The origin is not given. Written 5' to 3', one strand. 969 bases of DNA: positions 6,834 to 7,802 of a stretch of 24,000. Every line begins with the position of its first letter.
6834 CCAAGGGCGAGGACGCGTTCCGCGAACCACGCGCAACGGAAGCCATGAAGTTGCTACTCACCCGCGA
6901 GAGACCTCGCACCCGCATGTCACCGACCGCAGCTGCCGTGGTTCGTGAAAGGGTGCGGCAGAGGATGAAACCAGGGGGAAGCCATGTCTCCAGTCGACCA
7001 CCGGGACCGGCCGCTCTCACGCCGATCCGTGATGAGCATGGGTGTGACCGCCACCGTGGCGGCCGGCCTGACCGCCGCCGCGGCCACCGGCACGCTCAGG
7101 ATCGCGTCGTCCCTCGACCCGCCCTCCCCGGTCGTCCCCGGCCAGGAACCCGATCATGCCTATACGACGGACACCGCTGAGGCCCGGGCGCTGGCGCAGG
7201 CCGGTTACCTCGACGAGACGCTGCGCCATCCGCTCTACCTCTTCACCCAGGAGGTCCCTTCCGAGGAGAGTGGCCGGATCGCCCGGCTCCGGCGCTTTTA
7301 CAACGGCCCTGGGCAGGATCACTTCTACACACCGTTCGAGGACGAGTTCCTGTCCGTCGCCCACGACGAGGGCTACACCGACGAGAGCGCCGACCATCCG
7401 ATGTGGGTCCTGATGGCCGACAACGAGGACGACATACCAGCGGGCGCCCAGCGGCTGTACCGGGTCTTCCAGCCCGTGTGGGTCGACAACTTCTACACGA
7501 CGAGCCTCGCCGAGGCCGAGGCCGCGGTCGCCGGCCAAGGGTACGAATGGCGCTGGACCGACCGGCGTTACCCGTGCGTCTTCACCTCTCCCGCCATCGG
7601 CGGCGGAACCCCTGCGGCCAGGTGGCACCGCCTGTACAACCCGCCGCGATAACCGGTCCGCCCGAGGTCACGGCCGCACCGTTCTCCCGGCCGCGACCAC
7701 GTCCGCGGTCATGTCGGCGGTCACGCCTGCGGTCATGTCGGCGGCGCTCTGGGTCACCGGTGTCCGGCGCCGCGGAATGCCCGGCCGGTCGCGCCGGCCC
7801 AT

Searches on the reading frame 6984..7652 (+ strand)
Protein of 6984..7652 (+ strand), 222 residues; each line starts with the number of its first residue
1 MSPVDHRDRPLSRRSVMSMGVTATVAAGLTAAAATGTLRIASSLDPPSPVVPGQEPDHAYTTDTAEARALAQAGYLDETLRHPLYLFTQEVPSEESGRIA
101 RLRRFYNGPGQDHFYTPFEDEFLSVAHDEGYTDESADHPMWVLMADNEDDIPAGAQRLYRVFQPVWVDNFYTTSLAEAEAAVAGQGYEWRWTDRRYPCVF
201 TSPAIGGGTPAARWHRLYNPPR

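Call 50: search_protein_families(library=pfam, proteins=[window:6984-7652:+], max_evalue=1)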
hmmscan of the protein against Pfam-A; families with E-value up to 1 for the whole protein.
window:6984-7652:+ (222 aa): 1 family
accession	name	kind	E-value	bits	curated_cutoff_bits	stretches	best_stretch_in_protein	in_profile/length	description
PF18885.6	DUF5648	-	2.2e-18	67.2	25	2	103-188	3-77/134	Domain of unknown function (DUF5648)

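Call 78: search_protein_families(library=ncbifam, proteins=[window:6984-7652:+], max_evalue=1)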
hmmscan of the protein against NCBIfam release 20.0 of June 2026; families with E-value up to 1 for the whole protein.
window:6984-7652:+ (222 aa): 1 family
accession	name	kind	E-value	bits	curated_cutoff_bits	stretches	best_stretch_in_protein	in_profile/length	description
TIGR02811.1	formate_TAT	hypoth_equivalog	0.21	11.9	48.45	1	5-43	3-39/66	formate dehydrogenase region TAT target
